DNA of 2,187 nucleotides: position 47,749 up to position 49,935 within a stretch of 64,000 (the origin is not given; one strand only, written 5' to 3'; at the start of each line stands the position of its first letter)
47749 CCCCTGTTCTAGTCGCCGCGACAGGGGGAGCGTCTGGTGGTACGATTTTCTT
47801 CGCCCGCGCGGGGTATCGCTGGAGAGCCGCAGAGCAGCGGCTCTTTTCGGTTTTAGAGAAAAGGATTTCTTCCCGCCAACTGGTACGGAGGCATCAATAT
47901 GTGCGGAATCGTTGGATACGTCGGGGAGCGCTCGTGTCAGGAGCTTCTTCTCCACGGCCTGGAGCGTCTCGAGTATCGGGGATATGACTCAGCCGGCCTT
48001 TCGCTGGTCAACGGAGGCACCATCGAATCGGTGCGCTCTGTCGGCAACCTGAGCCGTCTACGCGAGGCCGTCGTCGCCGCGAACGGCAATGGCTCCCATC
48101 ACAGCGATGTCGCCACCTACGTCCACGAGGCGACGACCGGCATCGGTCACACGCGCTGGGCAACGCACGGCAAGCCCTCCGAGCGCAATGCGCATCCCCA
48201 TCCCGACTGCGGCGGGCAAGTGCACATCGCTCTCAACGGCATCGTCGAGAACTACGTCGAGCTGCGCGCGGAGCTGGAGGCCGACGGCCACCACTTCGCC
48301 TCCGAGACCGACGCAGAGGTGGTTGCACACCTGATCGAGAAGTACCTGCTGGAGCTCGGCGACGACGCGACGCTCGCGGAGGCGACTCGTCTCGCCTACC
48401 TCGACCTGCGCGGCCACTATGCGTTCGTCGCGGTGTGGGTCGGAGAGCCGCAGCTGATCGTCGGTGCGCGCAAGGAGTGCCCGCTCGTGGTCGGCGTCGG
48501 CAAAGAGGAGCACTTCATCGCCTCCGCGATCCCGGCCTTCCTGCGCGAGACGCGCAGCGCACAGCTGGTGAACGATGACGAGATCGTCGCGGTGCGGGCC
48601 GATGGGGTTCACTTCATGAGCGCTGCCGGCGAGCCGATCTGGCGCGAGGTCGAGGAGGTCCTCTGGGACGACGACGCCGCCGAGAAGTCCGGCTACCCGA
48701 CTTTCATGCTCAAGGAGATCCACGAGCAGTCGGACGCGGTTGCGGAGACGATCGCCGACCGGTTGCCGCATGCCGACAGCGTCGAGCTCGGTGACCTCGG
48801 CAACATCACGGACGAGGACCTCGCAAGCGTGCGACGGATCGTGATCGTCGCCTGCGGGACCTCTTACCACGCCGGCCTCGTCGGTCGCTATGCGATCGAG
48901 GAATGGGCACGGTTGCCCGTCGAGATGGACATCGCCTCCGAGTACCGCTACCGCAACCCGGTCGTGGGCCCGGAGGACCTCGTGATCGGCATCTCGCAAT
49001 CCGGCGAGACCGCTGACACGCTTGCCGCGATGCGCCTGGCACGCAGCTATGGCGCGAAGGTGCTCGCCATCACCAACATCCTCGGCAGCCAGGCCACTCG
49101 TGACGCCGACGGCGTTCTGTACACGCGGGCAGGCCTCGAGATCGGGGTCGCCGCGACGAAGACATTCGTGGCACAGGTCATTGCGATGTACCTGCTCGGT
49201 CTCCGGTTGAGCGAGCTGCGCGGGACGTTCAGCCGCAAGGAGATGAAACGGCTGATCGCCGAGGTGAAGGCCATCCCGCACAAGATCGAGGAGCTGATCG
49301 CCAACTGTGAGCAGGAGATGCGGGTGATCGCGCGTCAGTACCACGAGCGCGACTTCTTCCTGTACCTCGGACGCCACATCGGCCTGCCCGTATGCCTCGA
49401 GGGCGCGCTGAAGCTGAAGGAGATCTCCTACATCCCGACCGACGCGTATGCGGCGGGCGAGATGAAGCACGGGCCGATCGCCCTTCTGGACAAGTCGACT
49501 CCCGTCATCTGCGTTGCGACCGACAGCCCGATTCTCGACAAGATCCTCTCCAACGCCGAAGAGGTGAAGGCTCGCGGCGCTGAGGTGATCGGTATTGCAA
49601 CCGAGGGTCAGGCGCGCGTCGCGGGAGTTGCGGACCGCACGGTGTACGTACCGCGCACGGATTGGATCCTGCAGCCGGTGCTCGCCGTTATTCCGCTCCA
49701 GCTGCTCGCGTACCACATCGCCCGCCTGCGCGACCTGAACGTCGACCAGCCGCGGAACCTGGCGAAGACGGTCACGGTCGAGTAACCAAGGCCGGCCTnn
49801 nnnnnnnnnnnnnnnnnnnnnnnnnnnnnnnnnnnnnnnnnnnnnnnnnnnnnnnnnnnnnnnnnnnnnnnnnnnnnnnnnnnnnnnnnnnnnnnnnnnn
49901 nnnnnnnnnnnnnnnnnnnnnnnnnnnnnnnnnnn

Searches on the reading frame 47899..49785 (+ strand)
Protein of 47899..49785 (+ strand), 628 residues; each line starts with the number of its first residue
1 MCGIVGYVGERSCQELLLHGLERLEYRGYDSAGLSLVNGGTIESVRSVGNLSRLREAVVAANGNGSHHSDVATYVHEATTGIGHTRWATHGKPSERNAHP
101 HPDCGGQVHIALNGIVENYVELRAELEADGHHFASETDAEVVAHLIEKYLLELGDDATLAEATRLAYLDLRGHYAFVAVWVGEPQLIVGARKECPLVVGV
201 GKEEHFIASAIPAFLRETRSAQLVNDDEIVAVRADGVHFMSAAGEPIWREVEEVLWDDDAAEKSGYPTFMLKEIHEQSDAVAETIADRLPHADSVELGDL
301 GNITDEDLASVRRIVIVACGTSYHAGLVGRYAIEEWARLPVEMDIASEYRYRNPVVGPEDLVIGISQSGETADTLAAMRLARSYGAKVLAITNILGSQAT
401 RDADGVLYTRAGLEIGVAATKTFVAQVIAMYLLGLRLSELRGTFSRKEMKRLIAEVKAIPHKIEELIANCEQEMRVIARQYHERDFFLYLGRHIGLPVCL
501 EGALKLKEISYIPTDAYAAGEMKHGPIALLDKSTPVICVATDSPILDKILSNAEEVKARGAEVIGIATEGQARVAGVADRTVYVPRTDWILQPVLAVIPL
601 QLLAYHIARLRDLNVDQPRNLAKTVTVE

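Call 26: find_encoding_contigs(protein=window:47899-49785:+, flank=10000, max_places=10)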
Protein window:47899-49785:+ (628 aa): no gene with exactly this product is on record in the collection.

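Call 27: find_homologous_proteins(query=window:47899-49785:+, max_evalue=1e-100)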
Query window:47899-49785:+ (628 aa): 8000 proteins with E <= 1e-100 among 8000 candidates; the best 120 are listed.
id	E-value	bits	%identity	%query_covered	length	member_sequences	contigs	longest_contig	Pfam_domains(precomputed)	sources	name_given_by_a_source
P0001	0.0e+0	1391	99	100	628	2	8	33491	PF01380.28,PF13522.12,PF13537.12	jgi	jgi:glucosamine--fructose-6-phosphate aminotransferase (isomerizing)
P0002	0.0e+0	1349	96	100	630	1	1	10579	PF01380.28,PF13580.12,PF13522.12,PF13537.12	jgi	jgi:glucosamine--fructose-6-phosphate aminotransferase (isomerizing)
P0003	0.0e+0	1341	96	100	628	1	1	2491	PF01380.28,PF13522.12,PF13537.12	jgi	jgi:glucosamine--fructose-6-phosphate aminotransferase (isomerizing)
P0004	0.0e+0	1195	86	100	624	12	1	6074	PF01380.28,PF13580.12,PF13522.12,PF13537.12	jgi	jgi:glucosamine--fructose-6-phosphate aminotransferase (isomerizing)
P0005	0.0e+0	1188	85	100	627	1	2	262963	PF01380.28,PF13522.12,PF13537.12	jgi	jgi:glucosamine--fructose-6-phosphate aminotransferase (isomerizing)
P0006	0.0e+0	1185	86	100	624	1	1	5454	PF01380.28,PF13580.12,PF13522.12,PF13537.12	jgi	jgi:glucosamine--fructose-6-phosphate aminotransferase (isomerizing)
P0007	0.0e+0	1185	86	100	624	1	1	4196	PF01380.28,PF13580.12,PF13522.12,PF13537.12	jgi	jgi:glutamine---fructose-6-phosphate transaminase (isomerizing)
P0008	0.0e+0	1175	85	100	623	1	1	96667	PF01380.28,PF13522.12,PF13537.12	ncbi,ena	-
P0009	0.0e+0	1174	86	100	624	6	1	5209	PF01380.28,PF13580.12,PF13522.12,PF13537.12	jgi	jgi:glutamine---fructose-6-phosphate transaminase (isomerizing)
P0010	0.0e+0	1169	85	100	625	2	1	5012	PF01380.28,PF13522.12,PF13537.12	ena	-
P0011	0.0e+0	1151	84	100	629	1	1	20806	PF01380.28,PF13580.12,PF13522.12,PF13537.12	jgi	jgi:glutamine---fructose-6-phosphate transaminase (isomerizing)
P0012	0.0e+0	1146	82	100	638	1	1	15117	PF01380.28,PF13522.12,PF13537.12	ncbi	-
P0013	0.0e+0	1123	81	100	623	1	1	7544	PF01380.28,PF13522.12,PF13537.12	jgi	jgi:glutamine---fructose-6-phosphate transaminase (isomerizing)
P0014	0.0e+0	1118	81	100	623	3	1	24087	PF01380.28,PF13522.12,PF13537.12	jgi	jgi:glucosamine--fructose-6-phosphate aminotransferase (isomerizing)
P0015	0.0e+0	1115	88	92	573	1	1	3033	PF01380.28,PF13580.12,PF13522.12,PF13537.12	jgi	jgi:glucosamine--fructose-6-phosphate aminotransferase (isomerizing)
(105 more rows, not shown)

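Call 28: find_encoding_contigs(protein=P0001, flank=10000, max_places=8)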
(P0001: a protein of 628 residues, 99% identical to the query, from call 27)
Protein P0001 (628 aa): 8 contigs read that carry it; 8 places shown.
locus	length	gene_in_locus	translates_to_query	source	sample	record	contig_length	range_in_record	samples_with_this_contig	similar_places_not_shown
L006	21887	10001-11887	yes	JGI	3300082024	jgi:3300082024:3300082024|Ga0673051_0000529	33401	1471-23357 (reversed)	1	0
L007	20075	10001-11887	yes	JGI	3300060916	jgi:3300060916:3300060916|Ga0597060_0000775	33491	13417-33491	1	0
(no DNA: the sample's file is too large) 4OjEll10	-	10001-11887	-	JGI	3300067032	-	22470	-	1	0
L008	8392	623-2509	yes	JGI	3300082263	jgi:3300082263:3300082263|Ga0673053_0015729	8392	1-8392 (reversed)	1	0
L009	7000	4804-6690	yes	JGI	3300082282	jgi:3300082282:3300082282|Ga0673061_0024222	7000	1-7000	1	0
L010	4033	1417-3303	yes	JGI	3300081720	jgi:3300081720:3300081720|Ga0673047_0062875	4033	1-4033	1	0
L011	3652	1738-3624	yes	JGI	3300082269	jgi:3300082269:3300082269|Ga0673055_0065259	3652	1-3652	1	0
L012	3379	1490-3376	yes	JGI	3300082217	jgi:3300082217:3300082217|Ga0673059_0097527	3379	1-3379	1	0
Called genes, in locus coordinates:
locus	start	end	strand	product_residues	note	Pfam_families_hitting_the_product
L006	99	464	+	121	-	PF01476:LysM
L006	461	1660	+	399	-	PF00768:Peptidase_S11, PF13354:Beta-lactamase2 (weak), PF07943:PBP5_C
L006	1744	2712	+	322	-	PF00294:PfkB, PF08543:Phos_pyr_kin (weak)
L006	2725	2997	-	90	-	PF00196:GerE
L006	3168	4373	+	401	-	PF00478:IMPDH, PF01070:FMN_dh, PF01645:Glu_synthase (weak)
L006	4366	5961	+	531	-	PF00117:GATase, PF07722:Peptidase_C26 (weak), PF02540:NAD_synthase (weak), PF03054:tRNA_Me_trans (faint), PF00958:GMP_synt_C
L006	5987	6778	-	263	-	PF01697:Glyco_transf_92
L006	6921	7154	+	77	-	PF04070:DUF378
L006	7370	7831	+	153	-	PF00572:Ribosomal_L13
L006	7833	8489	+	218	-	PF00380:Ribosomal_S9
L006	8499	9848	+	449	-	PF02878:PGM_PMM_I, PF02879:PGM_PMM_II, PF02880:PGM_PMM_III, PF00408:PGM_PMM_IV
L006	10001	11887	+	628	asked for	PF13522:GATase_6, PF13537:GATase_7, PF01380:SIS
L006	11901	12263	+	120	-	PF01648:ACPS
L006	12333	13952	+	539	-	PF03853:YjeF_N, PF01256:Carb_kinase, PF02110:HK (weak), PF08543:Phos_pyr_kin (faint)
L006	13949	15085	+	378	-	PF01168:Ala_racemase_N, PF00842:Ala_racemase_C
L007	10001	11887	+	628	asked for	PF13522:GATase_6, PF13537:GATase_7, PF01380:SIS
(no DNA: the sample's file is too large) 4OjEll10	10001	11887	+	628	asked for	PF13522:GATase_6, PF13537:GATase_7, PF01380:SIS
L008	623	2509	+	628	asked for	PF13522:GATase_6, PF13537:GATase_7, PF01380:SIS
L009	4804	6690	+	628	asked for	PF13522:GATase_6, PF13537:GATase_7, PF01380:SIS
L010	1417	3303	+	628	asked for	PF13522:GATase_6, PF13537:GATase_7, PF01380:SIS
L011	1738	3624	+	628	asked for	PF13522:GATase_6, PF13537:GATase_7, PF01380:SIS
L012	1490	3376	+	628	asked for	PF13522:GATase_6, PF13537:GATase_7, PF01380:SIS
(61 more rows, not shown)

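Call 29: find_encoding_contigs(protein=P0002, flank=10000, max_places=3)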
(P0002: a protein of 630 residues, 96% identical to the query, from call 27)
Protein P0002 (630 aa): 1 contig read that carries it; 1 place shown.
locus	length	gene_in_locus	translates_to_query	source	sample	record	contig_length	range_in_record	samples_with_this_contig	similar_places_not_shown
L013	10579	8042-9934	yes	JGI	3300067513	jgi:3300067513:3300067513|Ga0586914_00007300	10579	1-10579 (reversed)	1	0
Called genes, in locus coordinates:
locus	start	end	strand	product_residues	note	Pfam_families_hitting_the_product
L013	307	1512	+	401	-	PF01070:FMN_dh, PF00478:IMPDH, PF01645:Glu_synthase (weak)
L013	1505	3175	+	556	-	PF00117:GATase, PF07722:Peptidase_C26 (weak), PF02540:NAD_synthase (weak), PF03054:tRNA_Me_trans (faint), PF00958:GMP_synt_C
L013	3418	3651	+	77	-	PF04070:DUF378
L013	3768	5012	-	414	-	PF01551:Peptidase_M23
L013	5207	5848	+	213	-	PF00572:Ribosomal_L13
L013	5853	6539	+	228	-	PF00380:Ribosomal_S9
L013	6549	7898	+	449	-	PF02878:PGM_PMM_I, PF02879:PGM_PMM_II, PF02880:PGM_PMM_III, PF00408:PGM_PMM_IV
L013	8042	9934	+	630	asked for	PF13522:GATase_6, PF13537:GATase_7, PF01380:SIS, PF13580:SIS_2 (faint), PF01380:SIS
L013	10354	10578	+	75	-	?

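Call 30: find_encoding_contigs(protein=P0005, flank=10000, max_places=3)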
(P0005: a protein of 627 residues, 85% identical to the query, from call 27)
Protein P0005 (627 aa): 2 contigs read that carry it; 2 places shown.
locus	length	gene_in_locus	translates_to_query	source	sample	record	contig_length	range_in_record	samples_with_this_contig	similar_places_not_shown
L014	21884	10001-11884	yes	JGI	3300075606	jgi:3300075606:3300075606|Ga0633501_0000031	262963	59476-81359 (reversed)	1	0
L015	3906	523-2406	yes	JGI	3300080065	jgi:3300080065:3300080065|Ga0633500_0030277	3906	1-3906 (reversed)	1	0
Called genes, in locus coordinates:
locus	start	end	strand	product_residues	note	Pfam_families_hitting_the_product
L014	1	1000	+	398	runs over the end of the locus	PF00768:Peptidase_S11, PF13354:Beta-lactamase2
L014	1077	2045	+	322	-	PF00294:PfkB, PF08543:Phos_pyr_kin (faint)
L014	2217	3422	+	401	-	PF00478:IMPDH, PF01070:FMN_dh, PF01645:Glu_synthase (weak)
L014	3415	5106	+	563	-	PF00117:GATase, PF07722:Peptidase_C26 (weak), PF02540:NAD_synthase (faint), PF00958:GMP_synt_C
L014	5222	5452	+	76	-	PF04070:DUF378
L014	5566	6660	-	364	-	PF01551:Peptidase_M23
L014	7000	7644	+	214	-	PF00572:Ribosomal_L13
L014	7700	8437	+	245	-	PF00380:Ribosomal_S9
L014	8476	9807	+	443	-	PF02878:PGM_PMM_I, PF02879:PGM_PMM_II, PF02880:PGM_PMM_III, PF00408:PGM_PMM_IV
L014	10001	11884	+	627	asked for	PF13522:GATase_6, PF13537:GATase_7, PF01380:SIS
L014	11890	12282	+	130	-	PF01648:ACPS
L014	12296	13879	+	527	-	PF03853:YjeF_N, PF01256:Carb_kinase, PF02110:HK (weak), PF08543:Phos_pyr_kin (faint)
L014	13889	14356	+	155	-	PF00571:CBS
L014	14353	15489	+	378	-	PF01168:Ala_racemase_N, PF00842:Ala_racemase_C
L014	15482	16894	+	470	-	PF01743:PolyA_pol, PF12627:PolyA_pol_RNAbd, PF01966:HD, PF13735:tRNA_NucTran2_2 (weak)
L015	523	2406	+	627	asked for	PF13522:GATase_6, PF13537:GATase_7, PF01380:SIS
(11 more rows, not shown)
